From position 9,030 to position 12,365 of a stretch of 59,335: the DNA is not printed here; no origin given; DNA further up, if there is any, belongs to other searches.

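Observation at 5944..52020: Twelve GC-rich, self-contained expression cassettes interleaved with a low-GC core-gene backbone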

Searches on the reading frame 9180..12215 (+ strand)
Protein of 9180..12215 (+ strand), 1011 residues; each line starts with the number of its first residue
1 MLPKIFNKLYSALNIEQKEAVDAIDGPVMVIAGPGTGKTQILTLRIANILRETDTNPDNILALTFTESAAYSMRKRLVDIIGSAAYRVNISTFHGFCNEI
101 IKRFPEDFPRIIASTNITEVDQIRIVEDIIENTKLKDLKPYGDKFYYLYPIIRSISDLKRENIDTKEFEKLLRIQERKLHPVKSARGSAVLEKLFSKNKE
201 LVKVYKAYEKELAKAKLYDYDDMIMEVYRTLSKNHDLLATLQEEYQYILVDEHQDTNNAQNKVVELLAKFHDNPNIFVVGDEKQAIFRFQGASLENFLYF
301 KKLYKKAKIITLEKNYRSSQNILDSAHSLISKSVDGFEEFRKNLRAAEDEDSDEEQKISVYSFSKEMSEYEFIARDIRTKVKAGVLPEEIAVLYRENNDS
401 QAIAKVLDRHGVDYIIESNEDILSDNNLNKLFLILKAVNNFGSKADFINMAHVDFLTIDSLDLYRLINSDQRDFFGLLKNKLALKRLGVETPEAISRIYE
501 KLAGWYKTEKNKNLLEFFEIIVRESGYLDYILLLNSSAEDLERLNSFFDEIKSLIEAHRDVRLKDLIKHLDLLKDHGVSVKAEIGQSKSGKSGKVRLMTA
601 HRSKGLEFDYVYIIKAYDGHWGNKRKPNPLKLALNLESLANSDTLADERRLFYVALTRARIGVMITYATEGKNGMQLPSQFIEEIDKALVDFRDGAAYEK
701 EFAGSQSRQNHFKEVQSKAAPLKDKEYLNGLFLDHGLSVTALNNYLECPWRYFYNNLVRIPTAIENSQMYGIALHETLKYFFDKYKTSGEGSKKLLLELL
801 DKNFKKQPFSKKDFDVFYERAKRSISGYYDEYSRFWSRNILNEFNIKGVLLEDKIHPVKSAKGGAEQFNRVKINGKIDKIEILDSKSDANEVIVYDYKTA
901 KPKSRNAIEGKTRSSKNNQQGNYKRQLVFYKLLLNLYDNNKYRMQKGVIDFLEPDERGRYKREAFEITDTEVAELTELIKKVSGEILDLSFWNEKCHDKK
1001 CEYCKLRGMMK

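Call 87: search_protein_families(library=pfam, max_evalue=0.001, proteins=[window:9180-12215:+])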
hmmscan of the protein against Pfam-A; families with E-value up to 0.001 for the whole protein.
window:9180-12215:+ (1011 aa): 10 families
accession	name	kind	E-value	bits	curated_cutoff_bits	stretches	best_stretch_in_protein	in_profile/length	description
PF00580.27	UvrD-helicase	-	6.3e-68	229.8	23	1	13-304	1-270/271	UvrD/REP helicase N-terminal domain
PF13361.12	UvrD_C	-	5.4e-40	138.3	25.6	1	310-669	1-349/350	UvrD-like helicase C-terminal domain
PF12705.13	PDDEXK_1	-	1.1e-22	81.6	22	1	737-1007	2-243/247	PD-(D/E)XK nuclease superfamily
PF13245.12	AAA_19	-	1.8e-18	67.4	25.1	1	17-289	1-133/134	AAA domain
PF13538.12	UvrD_C_2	-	1.9e-09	37.7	27.4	0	595-616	2-23/52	UvrD-like helicase C-terminal domain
PF13604.12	AAA_30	-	4.8e-06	26.9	27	0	13-76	2-65/191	AAA domain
PF13086.12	AAA_11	-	7.6e-05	23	27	0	13-252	2-221/257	AAA domain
PF08696.17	Dna2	-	0.0001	22.5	22.4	0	737-837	56-152/204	DNA replication factor Dna2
PF02562.22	PhoH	-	0.00052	20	27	0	246-313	121-187/205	PhoH-like protein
PF01443.25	Viral_helicase1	-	0.0006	20.1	21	0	643-665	202-226/228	Viral superfamily 1 RNA helicase core domain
